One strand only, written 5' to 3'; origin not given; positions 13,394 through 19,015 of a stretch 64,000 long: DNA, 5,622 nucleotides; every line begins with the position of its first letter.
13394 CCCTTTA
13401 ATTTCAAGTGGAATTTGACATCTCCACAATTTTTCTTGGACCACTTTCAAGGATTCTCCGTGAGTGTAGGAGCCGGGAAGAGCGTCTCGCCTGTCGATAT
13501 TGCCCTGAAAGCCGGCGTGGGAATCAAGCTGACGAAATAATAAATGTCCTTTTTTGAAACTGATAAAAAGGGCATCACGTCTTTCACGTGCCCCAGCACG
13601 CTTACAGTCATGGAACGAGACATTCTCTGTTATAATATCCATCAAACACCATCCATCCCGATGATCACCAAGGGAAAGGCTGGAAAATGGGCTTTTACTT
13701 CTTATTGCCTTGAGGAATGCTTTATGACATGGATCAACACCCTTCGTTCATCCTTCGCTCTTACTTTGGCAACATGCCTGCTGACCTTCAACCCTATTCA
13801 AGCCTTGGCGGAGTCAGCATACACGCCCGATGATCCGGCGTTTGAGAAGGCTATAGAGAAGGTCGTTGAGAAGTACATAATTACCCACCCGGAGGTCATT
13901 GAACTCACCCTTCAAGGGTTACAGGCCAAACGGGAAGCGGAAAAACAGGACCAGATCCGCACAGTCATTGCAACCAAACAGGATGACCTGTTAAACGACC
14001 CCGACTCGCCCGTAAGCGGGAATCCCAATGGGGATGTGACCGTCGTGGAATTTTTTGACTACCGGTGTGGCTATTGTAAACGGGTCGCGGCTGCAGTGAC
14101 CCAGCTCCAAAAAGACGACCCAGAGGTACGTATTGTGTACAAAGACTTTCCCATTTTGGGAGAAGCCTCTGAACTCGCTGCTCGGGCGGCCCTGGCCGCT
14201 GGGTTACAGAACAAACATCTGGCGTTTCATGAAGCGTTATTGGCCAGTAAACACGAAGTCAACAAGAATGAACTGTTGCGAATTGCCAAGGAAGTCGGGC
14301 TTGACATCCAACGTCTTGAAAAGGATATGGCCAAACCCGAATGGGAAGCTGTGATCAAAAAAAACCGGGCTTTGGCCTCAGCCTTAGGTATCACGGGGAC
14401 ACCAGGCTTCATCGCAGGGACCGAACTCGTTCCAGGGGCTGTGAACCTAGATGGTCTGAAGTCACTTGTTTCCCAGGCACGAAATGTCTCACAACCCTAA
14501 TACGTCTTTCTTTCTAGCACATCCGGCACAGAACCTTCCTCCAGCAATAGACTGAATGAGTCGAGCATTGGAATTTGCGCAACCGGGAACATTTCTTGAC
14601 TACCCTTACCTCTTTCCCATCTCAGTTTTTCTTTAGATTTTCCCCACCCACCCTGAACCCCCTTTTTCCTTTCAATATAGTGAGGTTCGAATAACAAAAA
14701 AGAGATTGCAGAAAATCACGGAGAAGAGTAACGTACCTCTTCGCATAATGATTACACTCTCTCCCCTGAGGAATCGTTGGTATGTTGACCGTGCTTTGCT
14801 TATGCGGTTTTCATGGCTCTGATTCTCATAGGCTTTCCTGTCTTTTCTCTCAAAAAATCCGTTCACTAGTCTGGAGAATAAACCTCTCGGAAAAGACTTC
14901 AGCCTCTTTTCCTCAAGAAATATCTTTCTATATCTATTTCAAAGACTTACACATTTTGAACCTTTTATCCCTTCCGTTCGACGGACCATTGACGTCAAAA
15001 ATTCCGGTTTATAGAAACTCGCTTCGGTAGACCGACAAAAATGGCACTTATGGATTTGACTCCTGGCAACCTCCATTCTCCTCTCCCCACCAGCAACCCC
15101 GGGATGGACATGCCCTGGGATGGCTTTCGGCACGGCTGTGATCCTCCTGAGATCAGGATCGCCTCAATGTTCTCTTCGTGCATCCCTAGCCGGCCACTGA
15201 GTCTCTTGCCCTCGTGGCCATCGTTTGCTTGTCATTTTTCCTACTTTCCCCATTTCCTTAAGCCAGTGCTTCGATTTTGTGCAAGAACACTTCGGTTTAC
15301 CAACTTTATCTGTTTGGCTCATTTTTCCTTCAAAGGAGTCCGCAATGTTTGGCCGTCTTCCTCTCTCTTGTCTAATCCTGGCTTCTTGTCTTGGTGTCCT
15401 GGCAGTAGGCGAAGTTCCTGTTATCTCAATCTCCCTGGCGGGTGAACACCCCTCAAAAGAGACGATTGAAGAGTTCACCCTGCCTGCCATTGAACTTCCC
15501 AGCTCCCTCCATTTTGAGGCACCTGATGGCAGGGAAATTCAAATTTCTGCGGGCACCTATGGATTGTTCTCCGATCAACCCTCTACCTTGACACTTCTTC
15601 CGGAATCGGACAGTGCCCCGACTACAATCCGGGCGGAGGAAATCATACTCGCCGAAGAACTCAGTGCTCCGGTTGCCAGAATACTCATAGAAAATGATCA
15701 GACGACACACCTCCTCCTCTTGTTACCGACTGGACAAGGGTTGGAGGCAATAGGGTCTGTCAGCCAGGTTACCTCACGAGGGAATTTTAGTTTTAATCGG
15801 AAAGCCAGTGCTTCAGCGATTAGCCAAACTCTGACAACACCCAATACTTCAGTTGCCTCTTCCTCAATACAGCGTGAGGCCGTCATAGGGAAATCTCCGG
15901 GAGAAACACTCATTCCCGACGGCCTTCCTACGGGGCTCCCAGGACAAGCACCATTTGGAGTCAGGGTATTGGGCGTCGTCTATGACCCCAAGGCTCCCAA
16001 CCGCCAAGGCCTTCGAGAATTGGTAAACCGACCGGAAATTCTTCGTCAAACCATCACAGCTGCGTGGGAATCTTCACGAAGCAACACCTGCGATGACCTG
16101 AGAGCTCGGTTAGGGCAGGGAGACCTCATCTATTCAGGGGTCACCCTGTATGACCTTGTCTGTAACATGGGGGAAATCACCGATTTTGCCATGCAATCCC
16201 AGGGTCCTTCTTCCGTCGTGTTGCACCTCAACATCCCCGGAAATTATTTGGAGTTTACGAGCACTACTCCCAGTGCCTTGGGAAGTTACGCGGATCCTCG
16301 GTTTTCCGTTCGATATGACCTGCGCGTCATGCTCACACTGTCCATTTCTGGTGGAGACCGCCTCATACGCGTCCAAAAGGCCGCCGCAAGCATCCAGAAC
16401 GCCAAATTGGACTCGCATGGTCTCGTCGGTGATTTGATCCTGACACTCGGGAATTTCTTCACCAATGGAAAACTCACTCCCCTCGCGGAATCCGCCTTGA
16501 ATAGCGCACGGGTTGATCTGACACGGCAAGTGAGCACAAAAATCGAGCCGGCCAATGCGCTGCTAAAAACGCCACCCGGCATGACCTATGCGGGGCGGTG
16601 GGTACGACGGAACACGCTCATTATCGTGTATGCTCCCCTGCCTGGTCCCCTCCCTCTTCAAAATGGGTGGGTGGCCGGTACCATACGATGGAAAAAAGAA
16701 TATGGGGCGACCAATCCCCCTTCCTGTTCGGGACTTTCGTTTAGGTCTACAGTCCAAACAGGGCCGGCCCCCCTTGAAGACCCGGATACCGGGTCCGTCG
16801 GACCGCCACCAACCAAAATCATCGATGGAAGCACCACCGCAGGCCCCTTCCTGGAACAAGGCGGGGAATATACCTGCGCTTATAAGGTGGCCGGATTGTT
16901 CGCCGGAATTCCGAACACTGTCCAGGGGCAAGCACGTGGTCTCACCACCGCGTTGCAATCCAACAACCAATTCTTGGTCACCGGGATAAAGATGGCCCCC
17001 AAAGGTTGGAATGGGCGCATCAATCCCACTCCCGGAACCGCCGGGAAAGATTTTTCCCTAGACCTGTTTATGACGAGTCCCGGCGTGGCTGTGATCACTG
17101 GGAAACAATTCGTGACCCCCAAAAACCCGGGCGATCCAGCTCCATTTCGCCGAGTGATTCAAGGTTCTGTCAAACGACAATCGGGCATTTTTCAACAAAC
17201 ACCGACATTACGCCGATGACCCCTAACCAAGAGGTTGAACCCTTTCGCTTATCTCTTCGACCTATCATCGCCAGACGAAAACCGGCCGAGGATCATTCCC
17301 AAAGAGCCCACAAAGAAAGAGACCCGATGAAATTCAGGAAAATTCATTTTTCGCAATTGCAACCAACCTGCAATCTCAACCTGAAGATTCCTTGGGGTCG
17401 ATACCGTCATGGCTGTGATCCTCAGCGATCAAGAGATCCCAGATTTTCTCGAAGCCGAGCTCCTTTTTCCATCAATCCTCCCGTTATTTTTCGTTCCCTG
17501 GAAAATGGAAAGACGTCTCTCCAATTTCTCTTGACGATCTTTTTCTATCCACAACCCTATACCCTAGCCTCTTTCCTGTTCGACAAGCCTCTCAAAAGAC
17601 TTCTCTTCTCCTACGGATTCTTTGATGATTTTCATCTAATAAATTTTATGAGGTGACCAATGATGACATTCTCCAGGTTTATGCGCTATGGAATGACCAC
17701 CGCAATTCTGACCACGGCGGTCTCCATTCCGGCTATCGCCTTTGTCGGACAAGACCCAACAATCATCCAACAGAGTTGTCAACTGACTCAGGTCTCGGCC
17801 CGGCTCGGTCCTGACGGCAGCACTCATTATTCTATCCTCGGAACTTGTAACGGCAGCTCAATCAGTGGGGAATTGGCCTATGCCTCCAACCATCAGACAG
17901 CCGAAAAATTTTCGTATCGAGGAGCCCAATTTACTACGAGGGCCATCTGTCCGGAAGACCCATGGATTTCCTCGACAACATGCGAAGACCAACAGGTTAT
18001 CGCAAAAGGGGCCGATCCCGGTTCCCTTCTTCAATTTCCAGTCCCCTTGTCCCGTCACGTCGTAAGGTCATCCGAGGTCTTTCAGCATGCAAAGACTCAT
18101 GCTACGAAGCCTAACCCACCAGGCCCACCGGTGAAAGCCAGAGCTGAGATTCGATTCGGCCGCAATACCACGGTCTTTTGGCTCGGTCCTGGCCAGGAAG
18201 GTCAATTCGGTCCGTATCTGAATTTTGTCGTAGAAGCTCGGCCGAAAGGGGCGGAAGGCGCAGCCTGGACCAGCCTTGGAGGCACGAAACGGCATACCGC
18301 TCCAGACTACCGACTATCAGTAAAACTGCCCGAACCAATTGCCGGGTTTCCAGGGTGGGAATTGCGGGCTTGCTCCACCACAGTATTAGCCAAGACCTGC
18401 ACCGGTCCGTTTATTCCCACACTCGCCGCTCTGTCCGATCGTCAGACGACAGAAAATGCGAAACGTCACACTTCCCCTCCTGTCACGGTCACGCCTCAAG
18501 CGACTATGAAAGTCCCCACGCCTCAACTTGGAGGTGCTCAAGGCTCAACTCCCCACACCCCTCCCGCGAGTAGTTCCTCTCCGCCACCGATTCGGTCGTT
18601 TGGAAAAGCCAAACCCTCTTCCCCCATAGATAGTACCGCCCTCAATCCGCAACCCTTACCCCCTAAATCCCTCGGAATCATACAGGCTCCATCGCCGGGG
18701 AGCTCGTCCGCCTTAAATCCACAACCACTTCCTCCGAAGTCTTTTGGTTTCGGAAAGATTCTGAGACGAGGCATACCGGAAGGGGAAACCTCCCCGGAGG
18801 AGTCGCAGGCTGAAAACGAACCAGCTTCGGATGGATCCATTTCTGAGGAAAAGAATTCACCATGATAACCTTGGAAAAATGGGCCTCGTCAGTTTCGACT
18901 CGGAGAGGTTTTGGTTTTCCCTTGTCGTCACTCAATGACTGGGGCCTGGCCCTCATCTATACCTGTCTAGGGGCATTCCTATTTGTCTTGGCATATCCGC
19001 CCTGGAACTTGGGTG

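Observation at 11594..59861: One ~100-aa N-terminal module heads 11 otherwise unrelated secreted proteins (12 copies)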

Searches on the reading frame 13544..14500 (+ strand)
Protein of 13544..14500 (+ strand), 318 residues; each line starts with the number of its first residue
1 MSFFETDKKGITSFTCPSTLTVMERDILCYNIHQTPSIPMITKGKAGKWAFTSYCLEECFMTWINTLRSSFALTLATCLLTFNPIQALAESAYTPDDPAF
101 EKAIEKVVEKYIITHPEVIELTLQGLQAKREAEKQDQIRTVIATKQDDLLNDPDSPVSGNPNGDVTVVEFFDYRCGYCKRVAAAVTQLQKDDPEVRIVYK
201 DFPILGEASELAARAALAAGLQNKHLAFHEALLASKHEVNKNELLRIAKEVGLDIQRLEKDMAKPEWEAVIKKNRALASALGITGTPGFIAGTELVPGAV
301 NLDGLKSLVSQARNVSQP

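Call 7: search_protein_families(library=pfam, proteins=[window:13544-14500:+], max_evalue=0.01)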
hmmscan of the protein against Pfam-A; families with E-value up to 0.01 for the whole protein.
window:13544-14500:+ (318 aa): 6 families
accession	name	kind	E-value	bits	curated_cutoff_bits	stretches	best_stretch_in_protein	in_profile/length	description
PF01323.26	DSBA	-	3.9e-27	95.7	25.6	1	166-308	1-189/191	DSBA-like thioredoxin domain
PF13462.12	Thioredoxin_4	-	6.2e-22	79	23.2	1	153-309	3-163/165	Thioredoxin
PF18312.6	ScsC_N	-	8.4e-05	22.6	25.8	1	101-133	2-34/34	Copper resistance protein ScsC N-terminal domain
PF13098.12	Thioredoxin_2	-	8.9e-05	23.2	27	1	162-300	4-95/104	Thioredoxin-like domain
PF13743.12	Thioredoxin_5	-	0.00055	20.1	27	1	228-290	99-162/186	Thioredoxin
PF00085.26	Thioredoxin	-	0.0019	18.6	23.5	0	164-197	19-53/103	Thioredoxin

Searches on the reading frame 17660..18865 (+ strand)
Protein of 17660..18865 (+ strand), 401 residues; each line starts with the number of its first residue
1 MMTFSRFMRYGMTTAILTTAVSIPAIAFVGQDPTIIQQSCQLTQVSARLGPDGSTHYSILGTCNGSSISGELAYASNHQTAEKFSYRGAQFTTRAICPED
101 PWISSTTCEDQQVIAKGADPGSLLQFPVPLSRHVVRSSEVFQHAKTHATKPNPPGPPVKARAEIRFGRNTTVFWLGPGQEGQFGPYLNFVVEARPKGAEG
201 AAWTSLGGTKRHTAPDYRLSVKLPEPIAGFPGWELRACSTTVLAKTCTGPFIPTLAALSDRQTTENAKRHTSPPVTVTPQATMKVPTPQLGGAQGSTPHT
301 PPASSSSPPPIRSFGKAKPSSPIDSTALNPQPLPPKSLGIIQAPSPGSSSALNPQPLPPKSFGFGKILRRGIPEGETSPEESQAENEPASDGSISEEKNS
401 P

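Call 7: search_protein_families(library=pfam, proteins=[window:17660-18865:+], max_evalue=0.01)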
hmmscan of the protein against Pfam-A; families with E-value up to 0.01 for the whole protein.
window:17660-18865:+ (401 aa): 0 families

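Call 48: search_protein_families(library=phrogs, proteins=[window:17660-18865:+], max_evalue=0.01)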
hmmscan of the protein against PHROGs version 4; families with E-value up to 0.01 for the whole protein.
window:17660-18865:+ (401 aa): 0 families

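Call 85: search_protein_families(library=ncbifam, proteins=[window:17660-18865:+], max_evalue=0.01)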
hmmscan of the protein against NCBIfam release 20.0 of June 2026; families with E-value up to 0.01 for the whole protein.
window:17660-18865:+ (401 aa): 0 families
